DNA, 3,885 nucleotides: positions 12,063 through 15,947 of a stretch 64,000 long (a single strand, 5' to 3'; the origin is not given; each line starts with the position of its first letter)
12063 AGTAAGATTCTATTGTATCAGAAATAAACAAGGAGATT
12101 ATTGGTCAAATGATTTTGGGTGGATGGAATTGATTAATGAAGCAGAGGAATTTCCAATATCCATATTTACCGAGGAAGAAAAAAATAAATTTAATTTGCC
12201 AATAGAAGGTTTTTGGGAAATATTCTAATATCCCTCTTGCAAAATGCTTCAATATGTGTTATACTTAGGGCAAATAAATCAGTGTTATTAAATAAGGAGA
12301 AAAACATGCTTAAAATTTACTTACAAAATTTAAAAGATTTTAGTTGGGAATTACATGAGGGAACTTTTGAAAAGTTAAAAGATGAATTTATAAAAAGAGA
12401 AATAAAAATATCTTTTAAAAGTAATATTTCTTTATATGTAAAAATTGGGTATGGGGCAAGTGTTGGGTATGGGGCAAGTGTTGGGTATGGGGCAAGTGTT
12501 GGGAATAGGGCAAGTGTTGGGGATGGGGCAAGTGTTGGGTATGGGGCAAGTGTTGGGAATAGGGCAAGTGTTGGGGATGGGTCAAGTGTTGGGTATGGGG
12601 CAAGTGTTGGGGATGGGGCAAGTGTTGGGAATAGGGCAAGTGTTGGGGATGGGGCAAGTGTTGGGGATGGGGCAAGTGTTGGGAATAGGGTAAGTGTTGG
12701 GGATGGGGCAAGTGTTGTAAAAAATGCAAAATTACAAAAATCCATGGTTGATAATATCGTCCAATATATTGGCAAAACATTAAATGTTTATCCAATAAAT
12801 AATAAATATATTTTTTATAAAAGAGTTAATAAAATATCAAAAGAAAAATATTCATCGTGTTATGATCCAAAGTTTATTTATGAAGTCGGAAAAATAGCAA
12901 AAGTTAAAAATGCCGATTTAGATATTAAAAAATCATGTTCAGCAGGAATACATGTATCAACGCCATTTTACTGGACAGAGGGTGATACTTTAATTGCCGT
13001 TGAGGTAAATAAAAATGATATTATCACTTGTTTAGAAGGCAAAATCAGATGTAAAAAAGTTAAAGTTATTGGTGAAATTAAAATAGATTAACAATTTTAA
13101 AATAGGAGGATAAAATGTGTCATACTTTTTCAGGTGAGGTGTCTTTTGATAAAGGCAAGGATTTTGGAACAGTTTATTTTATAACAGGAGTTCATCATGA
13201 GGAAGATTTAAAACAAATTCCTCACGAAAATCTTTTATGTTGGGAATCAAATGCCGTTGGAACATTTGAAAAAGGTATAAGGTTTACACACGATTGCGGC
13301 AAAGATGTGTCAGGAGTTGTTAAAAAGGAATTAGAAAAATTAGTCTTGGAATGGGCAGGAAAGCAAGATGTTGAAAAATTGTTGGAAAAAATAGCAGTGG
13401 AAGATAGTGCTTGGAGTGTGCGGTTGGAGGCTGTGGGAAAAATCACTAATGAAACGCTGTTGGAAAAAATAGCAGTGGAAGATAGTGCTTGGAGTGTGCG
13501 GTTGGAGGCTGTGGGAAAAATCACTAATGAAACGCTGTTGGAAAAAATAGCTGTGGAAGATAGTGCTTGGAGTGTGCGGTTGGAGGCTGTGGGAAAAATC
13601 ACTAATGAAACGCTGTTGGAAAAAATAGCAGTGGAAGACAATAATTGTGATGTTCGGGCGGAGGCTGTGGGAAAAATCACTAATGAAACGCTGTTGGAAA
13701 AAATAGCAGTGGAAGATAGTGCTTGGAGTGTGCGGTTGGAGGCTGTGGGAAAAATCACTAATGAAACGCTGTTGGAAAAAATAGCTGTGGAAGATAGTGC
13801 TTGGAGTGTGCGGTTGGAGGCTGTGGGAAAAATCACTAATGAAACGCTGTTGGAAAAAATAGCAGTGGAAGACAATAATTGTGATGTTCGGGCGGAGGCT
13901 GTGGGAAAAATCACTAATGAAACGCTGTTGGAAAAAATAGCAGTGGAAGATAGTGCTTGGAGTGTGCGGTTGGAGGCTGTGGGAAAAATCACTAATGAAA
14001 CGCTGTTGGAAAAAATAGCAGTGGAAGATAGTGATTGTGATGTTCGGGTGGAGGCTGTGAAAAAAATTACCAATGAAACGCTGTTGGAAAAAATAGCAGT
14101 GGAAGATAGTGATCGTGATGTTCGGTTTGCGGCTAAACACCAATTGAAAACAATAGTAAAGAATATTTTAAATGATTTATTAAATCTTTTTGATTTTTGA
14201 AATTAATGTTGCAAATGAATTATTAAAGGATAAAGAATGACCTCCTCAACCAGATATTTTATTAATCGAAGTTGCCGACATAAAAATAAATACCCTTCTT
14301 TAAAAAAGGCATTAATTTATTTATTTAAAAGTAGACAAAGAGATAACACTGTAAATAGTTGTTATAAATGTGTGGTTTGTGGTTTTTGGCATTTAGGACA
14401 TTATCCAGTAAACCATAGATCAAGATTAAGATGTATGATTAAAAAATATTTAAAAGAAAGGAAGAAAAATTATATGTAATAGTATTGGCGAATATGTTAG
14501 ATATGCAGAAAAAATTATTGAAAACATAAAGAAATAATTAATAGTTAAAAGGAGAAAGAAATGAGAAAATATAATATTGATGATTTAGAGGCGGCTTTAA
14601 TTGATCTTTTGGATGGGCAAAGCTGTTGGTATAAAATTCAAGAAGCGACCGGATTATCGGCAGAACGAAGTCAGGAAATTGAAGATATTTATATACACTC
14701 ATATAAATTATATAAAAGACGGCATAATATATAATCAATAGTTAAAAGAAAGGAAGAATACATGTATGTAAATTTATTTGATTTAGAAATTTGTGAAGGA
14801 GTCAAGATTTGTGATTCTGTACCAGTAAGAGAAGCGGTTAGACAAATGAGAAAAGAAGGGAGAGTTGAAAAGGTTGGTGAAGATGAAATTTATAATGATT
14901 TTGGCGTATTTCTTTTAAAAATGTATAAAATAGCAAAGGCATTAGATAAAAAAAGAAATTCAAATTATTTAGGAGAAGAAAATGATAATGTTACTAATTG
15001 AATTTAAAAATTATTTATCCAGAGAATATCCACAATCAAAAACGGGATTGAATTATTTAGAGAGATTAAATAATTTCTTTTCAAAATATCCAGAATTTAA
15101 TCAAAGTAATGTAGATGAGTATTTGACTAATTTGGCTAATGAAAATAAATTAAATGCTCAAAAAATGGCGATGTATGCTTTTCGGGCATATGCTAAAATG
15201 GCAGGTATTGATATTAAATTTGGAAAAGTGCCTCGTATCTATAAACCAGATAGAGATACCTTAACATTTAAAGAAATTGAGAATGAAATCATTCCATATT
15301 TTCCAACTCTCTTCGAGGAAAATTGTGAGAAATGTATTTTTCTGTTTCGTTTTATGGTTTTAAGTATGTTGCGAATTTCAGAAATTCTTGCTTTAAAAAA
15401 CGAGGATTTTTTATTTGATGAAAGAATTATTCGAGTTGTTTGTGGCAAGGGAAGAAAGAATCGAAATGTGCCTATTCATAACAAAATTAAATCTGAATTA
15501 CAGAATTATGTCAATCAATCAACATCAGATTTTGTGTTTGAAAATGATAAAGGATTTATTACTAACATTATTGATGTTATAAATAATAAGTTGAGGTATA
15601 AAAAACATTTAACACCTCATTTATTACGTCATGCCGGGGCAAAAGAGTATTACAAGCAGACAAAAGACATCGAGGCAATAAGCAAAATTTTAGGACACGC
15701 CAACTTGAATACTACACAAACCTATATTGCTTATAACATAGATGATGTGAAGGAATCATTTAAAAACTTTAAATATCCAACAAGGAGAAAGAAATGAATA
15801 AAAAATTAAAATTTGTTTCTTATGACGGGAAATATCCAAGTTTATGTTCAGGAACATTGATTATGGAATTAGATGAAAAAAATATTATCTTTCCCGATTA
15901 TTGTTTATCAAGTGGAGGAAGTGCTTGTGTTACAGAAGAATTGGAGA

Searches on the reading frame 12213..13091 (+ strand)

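Call 32: search_protein_families(library=pfam, proteins=[window:12213-13091:+], max_evalue=0.001)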
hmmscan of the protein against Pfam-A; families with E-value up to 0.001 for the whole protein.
window:12213-13091:+ (292 aa): 3 families
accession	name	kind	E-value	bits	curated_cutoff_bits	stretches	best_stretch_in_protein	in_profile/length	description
PF00132.30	Hexapep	-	1.5e-08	34.4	27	0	142-172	2-32/36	Bacterial transferase hexapeptide (six repeats)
PF25084.1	LbH_EIF2B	-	1.9e-06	28.3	54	1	59-162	5-105/105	EIF2B subunit epsilon LbH domain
PF19062.5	DUF5758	-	4.2e-05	23.9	26.9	1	209-248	59-98/105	Family of unknown function (DUF5758)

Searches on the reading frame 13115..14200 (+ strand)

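Call 7: search_protein_families(library=phrogs, proteins=[window:13115-14200:+], max_evalue=0.001)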
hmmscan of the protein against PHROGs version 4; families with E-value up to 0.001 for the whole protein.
window:13115-14200:+ (361 aa): 7 families
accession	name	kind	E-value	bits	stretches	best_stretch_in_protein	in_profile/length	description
phrog_10200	-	unknown function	1.7e-07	32.2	0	316-331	2-17/49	-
phrog_20339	-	unknown function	1.5e-06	29.1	0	80-117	18-57/62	-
phrog_36454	-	unknown function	4.2e-06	27.8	0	159-208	15-64/116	-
phrog_22785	-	unknown function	1.6e-05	26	0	151-179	78-103/162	-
phrog_8417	-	unknown function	3.8e-05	24.1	0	190-242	125-176/225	-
phrog_33040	-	unknown function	7.6e-05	23.8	0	121-190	127-195/218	-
phrog_35742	-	unknown function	0.00029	21.8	0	77-126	19-67/152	-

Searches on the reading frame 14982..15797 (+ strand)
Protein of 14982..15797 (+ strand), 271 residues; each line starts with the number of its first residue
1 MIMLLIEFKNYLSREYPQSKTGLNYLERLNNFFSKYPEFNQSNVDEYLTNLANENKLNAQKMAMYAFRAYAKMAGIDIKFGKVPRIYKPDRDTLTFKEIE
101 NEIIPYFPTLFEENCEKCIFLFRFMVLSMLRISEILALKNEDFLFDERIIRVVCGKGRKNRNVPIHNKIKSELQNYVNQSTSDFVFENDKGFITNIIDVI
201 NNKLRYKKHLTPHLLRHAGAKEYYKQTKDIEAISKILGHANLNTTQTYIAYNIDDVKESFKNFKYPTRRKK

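Call 32: search_protein_families(library=pfam, proteins=[window:14982-15797:+], max_evalue=0.001)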
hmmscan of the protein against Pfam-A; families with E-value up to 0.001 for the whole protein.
window:14982-15797:+ (271 aa): 1 family
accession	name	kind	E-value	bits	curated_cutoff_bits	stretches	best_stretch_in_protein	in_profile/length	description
PF00589.27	Phage_integrase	-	2.7e-23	83.1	27.1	1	121-251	27-168/172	Phage integrase family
